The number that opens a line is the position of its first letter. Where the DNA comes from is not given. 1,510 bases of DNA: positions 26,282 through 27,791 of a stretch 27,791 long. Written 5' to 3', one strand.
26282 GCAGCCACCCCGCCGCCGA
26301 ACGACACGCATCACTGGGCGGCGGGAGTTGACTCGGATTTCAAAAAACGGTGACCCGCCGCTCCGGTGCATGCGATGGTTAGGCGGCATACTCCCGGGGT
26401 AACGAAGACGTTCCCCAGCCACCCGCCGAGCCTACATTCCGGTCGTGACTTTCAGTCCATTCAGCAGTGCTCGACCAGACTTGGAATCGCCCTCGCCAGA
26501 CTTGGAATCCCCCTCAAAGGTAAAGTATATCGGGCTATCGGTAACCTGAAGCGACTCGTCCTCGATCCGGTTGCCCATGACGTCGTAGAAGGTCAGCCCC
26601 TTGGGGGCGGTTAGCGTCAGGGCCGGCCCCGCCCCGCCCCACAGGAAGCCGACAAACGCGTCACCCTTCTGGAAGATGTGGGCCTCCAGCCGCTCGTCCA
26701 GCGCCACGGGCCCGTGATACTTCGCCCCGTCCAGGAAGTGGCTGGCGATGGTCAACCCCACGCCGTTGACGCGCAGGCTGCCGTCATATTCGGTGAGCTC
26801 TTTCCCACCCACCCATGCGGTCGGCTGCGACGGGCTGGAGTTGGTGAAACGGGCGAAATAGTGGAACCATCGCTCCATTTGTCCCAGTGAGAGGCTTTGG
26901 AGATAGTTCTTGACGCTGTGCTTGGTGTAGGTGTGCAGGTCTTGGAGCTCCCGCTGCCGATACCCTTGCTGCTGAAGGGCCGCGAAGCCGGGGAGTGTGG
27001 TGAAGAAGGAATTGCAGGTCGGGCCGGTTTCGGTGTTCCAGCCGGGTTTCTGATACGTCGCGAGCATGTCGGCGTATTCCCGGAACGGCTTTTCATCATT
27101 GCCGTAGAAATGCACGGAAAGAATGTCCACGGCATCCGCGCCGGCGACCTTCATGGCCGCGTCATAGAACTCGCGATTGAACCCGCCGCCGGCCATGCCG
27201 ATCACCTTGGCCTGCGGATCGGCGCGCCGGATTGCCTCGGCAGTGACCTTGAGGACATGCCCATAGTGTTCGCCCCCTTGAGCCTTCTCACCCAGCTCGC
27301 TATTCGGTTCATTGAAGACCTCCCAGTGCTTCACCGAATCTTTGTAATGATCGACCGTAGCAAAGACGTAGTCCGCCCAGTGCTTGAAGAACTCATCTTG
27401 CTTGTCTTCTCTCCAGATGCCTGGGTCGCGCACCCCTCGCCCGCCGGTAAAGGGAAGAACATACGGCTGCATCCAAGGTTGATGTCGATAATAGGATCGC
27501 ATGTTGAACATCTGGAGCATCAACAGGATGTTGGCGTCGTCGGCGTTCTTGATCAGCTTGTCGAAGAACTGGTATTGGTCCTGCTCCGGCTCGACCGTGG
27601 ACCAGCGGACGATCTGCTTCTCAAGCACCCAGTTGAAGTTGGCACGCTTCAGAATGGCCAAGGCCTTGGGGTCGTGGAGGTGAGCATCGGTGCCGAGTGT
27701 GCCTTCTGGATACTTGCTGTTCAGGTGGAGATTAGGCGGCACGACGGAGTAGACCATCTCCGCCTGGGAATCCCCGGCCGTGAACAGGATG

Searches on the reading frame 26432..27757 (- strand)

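Call 32: search_protein_families(library=pfam, proteins=[window:26432-27757:-], max_evalue=0.001)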
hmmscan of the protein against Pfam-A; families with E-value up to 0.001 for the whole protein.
window:26432-27757:- (441 aa): 3 families
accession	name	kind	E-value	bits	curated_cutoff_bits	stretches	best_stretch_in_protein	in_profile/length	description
PF11790.14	Glyco_hydro_cc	-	1.9e-05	24.8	21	1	113-248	44-175/237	Glycosyl hydrolase catalytic core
PF01229.23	Glyco_hydro_39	-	0.00018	20.9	26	1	124-221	124-229/472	Glycosyl hydrolases family 39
PF00331.26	Glyco_hydro_10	-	0.00032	20.5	22.1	0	24-184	19-166/311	Glycosyl hydrolase family 10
